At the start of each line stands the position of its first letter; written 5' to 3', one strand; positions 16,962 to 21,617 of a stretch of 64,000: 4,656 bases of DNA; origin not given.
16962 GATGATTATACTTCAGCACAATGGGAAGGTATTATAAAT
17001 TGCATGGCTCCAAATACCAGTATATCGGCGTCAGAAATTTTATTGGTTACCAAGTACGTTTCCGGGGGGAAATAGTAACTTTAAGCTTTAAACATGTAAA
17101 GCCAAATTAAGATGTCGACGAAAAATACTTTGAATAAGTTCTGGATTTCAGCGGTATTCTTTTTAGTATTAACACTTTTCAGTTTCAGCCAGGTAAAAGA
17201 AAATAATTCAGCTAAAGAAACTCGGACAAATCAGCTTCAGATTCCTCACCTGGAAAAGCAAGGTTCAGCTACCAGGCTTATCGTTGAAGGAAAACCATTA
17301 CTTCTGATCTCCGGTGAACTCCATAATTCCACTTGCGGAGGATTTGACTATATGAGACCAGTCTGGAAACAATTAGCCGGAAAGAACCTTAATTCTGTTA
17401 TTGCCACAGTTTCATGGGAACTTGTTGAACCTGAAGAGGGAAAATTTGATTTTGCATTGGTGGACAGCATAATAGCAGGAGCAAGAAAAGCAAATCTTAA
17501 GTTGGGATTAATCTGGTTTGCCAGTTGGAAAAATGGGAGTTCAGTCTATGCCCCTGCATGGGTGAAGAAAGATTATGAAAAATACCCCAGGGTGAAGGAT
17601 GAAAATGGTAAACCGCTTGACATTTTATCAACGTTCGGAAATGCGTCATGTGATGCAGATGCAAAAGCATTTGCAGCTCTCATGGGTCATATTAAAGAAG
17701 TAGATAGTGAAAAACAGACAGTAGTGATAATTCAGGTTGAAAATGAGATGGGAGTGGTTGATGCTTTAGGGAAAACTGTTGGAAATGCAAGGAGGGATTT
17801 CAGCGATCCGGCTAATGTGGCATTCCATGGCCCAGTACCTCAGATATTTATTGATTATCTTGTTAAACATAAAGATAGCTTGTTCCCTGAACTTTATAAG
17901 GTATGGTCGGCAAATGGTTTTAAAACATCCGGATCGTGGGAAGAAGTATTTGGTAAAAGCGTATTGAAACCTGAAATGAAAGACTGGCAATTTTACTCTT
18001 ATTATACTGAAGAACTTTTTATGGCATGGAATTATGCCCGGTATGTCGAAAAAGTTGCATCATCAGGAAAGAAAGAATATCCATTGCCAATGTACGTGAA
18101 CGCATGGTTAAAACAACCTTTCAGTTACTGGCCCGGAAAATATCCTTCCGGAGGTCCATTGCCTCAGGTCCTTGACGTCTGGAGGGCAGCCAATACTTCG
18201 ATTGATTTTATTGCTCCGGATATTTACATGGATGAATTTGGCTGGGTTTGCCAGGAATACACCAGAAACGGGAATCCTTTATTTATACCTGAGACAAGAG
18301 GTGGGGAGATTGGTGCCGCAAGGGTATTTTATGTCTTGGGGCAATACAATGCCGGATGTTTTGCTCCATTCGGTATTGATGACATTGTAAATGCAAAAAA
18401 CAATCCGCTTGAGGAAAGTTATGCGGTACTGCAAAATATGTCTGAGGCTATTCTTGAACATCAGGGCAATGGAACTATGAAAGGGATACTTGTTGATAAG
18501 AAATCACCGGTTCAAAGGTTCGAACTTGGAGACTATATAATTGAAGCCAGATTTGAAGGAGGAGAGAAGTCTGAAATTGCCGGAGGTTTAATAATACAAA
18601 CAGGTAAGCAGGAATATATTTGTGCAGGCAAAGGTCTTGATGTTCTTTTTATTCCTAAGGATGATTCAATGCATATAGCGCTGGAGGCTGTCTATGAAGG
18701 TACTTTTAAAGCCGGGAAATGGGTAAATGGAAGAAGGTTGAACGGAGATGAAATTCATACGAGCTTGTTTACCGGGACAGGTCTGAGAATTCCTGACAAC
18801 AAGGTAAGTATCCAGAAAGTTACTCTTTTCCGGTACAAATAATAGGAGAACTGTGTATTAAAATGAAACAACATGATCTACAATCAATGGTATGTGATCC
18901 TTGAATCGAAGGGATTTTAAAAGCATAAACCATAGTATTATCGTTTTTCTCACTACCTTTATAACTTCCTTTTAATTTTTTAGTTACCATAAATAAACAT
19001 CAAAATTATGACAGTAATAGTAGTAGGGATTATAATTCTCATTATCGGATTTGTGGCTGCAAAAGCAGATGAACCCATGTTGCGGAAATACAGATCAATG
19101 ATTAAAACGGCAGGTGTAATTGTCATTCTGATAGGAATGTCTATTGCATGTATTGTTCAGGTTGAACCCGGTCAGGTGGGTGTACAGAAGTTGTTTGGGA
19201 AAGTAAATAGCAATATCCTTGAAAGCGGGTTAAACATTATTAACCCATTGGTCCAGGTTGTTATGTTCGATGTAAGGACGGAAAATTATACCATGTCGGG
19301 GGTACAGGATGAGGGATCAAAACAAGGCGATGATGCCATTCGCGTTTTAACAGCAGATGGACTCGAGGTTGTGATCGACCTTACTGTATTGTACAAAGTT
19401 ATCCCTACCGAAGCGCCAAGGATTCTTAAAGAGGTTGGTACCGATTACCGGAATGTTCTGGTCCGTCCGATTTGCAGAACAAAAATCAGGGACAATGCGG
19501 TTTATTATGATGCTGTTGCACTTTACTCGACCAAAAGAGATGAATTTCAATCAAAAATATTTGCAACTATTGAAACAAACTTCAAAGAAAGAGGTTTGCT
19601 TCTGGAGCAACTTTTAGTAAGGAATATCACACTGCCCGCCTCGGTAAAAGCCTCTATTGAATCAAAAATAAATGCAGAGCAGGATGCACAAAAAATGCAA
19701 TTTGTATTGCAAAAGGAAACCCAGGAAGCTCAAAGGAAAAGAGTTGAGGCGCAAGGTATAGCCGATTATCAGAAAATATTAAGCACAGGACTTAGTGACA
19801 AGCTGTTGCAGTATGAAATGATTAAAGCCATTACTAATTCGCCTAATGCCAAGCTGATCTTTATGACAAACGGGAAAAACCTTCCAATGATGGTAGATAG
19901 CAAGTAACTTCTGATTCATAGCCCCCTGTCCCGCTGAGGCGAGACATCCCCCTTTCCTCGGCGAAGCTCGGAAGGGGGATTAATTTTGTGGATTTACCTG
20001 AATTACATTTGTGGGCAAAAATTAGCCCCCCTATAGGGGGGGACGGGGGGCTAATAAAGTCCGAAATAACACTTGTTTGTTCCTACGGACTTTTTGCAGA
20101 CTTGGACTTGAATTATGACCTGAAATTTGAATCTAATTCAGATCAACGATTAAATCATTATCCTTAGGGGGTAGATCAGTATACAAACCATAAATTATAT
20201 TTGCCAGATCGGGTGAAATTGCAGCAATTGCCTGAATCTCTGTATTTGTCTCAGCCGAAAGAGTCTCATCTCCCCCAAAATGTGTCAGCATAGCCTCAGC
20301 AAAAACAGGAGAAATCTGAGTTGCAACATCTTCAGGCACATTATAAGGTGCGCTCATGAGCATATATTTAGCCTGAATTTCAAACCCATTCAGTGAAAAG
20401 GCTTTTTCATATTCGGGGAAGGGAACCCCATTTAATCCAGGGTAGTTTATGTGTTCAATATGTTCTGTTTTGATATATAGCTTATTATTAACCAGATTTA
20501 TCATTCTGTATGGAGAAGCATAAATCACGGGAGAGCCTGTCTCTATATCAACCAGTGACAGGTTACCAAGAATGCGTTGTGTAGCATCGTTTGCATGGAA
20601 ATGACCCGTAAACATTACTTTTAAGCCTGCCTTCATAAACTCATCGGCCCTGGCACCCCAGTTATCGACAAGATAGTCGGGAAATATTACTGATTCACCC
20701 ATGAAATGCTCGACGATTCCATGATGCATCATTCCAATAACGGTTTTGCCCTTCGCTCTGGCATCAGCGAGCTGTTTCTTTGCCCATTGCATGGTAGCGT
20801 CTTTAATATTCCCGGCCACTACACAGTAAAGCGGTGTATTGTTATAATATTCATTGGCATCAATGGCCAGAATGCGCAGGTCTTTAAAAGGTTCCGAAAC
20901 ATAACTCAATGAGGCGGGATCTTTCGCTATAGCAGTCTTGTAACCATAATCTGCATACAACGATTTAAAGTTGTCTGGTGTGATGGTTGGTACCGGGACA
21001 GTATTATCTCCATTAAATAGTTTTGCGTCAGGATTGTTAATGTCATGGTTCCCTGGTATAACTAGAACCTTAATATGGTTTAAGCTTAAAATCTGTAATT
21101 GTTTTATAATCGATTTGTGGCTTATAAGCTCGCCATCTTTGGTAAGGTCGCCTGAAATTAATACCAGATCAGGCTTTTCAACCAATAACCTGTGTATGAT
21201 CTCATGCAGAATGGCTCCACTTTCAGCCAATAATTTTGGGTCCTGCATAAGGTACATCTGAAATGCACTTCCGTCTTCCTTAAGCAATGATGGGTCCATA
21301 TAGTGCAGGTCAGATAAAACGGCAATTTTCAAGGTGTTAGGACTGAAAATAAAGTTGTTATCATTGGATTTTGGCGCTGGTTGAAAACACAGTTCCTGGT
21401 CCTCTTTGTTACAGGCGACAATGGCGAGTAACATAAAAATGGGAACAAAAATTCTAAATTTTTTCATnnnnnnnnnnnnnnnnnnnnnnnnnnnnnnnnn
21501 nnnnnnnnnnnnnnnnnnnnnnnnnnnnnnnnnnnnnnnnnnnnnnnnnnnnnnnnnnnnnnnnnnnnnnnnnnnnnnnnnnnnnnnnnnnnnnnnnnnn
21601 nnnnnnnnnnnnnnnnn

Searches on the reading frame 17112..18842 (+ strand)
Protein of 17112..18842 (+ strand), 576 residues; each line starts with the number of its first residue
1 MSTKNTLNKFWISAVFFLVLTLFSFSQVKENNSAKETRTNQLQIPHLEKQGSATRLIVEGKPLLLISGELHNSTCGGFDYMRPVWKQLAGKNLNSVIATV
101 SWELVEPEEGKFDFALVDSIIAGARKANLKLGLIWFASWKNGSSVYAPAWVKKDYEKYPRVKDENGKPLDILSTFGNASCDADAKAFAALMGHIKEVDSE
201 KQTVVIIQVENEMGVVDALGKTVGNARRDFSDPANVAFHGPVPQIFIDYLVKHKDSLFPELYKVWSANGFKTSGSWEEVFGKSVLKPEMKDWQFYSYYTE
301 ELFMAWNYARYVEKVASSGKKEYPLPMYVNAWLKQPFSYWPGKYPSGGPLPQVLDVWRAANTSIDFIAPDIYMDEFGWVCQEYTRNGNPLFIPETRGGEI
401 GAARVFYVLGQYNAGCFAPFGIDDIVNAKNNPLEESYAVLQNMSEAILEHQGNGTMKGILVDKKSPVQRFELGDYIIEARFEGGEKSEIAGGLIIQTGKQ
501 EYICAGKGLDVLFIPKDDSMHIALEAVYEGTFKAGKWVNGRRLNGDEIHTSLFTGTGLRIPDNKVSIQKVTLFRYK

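Call 8: search_protein_families(library=pfam, proteins=[window:17112-18842:+], max_evalue=0.01)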
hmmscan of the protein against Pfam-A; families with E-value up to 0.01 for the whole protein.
window:17112-18842:+ (576 aa): 3 families
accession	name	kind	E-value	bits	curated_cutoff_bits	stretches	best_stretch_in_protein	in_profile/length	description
PF18120.7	DUF5597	-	4.8e-30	104.9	23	1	433-552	1-130/133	Domain of unknown function (DUF5597)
PF02449.21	Glyco_hydro_42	-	8.9e-08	32.3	21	1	94-217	25-142/376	Beta-galactosidase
PF01301.25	Glyco_hydro_35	-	7.2e-05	23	27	1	56-115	2-60/319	Glycosyl hydrolases family 35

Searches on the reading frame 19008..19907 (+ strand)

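Call 8: search_protein_families(library=pfam, proteins=[window:19008-19907:+], max_evalue=0.01)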
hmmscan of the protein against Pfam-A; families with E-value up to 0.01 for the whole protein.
window:19008-19907:+ (299 aa): 2 families
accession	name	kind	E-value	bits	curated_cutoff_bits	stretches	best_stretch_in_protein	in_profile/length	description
PF01145.31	Band_7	-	9.8e-31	107.6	23.6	1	51-238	2-169/176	SPFH domain / Band 7 family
PF13421.11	Band_7_1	-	5.2e-05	23.4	24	1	123-220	113-206/211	SPFH domain-Band 7 family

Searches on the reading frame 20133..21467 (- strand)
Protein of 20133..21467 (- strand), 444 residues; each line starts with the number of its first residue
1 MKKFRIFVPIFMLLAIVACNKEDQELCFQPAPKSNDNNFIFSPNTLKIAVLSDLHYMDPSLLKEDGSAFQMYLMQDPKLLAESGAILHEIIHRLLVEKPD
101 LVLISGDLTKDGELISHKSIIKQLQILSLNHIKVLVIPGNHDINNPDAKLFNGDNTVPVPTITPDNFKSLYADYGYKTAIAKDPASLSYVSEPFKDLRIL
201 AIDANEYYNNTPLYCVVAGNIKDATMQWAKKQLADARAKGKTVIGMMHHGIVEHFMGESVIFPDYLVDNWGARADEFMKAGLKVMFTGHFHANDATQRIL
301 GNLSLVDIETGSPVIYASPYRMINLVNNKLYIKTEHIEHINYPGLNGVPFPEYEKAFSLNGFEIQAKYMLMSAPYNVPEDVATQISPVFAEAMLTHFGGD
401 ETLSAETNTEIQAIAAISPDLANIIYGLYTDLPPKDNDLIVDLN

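Call 8: search_protein_families(library=pfam, proteins=[window:20133-21467:-], max_evalue=0.01)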
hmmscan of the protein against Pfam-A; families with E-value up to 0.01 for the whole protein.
window:20133-21467:- (444 aa): 2 families
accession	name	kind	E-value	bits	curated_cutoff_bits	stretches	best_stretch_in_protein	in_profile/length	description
PF00149.33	Metallophos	-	1.4e-14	55.4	21.5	1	46-292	1-190/191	Calcineurin-like phosphoesterase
PF12850.12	Metallophos_2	-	1.7e-05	25.4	27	0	46-145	1-60/154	Calcineurin-like phosphoesterase superfamily domain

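Call 54: search_protein_families(library=ncbifam, proteins=[window:20133-21467:-], max_evalue=0.001)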
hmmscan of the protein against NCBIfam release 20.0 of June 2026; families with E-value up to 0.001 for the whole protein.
window:20133-21467:- (444 aa): 6 families
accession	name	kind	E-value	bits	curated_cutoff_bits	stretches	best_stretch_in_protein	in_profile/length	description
NF053862.1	DS9_1_antiphage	equivalog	1.2e-11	44.2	420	1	41-252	189-400/486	anti-phage phosphoesterase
TIGR03729.1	acc_ester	subfamily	0.0001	21.8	148.25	0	85-144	19-74/239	putative phosphoesterase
TIGR00619.1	sbcd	subfamily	0.00011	22.1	77.65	1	79-143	20-87/252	exonuclease subunit SbcD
NF041753.2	sbcd_Staph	equivalog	0.00035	19.5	480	1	78-143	19-87/375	exonuclease subunit SbcD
NF008359.0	PRK11148.1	equivalog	0.00059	19.4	225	0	86-144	45-98/275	3',5'-cyclic-AMP phosphodiesterase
NF050112.1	PhdiestSpdARhizob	equivalog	0.00063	19.5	400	0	194-257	106-167/264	2', 3'cyclic nucleotide phosphodiesterase SpdA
